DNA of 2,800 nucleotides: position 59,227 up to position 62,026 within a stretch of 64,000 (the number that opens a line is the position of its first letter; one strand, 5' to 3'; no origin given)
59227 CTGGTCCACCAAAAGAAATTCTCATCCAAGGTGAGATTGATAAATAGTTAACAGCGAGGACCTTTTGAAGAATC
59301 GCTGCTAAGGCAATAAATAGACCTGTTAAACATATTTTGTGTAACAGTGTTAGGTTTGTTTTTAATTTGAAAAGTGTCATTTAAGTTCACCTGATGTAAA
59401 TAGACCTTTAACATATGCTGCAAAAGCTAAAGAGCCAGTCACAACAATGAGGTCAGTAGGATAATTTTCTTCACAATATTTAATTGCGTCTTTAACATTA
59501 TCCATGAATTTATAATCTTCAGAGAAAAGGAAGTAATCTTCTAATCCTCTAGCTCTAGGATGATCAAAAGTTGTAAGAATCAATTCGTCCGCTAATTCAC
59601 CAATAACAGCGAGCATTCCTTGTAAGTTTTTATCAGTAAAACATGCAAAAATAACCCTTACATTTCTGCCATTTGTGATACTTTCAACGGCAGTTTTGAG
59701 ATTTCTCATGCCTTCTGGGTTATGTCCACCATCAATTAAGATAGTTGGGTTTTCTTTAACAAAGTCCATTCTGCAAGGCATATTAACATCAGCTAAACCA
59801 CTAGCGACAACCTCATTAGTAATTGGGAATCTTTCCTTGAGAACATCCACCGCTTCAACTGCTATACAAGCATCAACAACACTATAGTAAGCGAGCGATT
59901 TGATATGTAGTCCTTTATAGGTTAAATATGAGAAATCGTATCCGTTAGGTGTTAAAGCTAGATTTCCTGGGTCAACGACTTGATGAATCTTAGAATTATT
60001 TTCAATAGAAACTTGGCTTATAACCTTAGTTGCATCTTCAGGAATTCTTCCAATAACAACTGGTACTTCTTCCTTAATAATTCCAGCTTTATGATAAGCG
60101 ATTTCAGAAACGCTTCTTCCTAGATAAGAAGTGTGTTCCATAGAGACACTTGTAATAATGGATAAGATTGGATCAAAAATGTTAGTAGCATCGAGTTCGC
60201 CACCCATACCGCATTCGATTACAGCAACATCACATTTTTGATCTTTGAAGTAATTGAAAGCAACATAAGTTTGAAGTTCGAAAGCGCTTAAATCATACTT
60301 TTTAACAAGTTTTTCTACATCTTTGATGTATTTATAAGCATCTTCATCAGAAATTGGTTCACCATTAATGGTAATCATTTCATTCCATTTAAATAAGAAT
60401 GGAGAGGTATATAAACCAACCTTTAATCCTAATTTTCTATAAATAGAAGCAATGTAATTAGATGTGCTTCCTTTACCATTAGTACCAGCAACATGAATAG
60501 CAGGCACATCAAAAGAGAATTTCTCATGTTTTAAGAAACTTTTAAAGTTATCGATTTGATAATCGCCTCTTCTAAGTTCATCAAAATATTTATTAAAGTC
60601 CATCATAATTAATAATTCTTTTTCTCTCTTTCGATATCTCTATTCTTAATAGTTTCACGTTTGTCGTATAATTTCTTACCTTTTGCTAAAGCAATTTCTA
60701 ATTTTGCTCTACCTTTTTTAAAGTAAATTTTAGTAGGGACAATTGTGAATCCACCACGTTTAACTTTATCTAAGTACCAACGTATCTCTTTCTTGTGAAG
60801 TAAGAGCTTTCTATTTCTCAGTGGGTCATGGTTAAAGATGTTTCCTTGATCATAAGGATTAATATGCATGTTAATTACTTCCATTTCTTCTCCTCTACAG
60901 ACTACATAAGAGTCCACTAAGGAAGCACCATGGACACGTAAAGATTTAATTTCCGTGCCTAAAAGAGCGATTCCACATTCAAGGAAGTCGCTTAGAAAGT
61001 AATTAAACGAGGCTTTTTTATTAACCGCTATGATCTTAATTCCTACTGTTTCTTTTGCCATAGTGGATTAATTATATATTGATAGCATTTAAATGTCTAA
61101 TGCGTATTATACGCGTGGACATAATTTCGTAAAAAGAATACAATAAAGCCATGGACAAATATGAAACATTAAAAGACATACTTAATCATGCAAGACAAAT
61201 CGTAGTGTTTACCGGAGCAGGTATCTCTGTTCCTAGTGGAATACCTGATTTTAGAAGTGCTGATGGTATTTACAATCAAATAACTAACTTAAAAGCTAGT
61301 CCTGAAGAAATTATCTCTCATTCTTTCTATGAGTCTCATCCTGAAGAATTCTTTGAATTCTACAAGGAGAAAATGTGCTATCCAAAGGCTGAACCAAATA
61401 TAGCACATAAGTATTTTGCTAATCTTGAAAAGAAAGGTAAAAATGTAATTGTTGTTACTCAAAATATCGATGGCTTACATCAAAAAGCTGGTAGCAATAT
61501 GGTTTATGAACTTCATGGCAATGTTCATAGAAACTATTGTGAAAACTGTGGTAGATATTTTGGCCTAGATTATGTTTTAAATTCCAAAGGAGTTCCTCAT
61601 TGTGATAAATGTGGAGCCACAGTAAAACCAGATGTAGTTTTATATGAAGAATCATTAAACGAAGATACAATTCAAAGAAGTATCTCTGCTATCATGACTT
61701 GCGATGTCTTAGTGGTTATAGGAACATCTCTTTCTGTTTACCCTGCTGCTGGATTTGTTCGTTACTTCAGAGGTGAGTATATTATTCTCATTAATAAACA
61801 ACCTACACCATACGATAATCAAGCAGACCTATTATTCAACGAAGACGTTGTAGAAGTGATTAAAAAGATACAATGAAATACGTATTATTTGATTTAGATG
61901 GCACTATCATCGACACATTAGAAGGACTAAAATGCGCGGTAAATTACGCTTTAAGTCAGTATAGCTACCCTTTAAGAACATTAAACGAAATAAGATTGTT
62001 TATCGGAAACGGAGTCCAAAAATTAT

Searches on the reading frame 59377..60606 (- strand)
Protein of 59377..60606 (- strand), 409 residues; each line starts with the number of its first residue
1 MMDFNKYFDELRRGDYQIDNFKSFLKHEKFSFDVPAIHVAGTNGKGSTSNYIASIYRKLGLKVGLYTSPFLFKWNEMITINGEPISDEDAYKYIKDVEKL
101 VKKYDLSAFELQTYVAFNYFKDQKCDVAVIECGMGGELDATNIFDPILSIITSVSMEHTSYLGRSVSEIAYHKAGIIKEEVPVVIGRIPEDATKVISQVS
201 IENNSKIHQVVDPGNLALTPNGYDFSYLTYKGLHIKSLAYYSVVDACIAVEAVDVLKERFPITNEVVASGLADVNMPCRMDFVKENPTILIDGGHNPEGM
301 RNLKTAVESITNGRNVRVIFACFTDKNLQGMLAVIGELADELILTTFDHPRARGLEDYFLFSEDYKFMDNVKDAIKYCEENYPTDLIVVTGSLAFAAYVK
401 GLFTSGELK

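Call 90: search_protein_families(library=pfam, proteins=[window:59377-60606:-], max_evalue=0.00001)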
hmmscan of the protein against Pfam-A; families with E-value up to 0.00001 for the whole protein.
window:59377-60606:- (409 aa): 2 families
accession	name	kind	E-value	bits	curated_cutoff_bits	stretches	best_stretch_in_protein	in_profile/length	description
PF02875.26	Mur_ligase_C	-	2.5e-16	61.1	28.4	1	279-392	2-126/127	Mur ligase, glutamate ligase domain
PF08245.18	Mur_ligase_M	-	2.8e-09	37.6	24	1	39-191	1-124/200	Mur ligase middle domain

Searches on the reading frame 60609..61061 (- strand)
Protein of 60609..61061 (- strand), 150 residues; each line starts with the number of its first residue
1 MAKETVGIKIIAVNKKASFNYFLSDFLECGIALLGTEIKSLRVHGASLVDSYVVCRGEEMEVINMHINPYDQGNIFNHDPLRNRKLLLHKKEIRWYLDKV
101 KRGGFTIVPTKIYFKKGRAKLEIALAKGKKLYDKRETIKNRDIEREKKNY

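Call 90: search_protein_families(library=pfam, proteins=[window:60609-61061:-], max_evalue=0.00001)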
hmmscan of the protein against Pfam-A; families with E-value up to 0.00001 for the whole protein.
window:60609-61061:- (150 aa): 1 family
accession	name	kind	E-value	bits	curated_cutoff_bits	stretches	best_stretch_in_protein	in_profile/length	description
PF01668.23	SmpB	-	4.5e-56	189.2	27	1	11-148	1-138/143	SmpB protein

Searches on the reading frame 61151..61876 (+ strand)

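Call 90: search_protein_families(library=pfam, proteins=[window:61151-61876:+], max_evalue=0.00001)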
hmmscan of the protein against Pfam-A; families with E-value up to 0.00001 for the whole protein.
window:61151-61876:+ (241 aa): 1 family
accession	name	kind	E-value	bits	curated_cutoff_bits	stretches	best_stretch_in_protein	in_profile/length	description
PF02146.23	SIR2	-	3.3e-54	184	24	1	22-198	1-180/180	Sir2 family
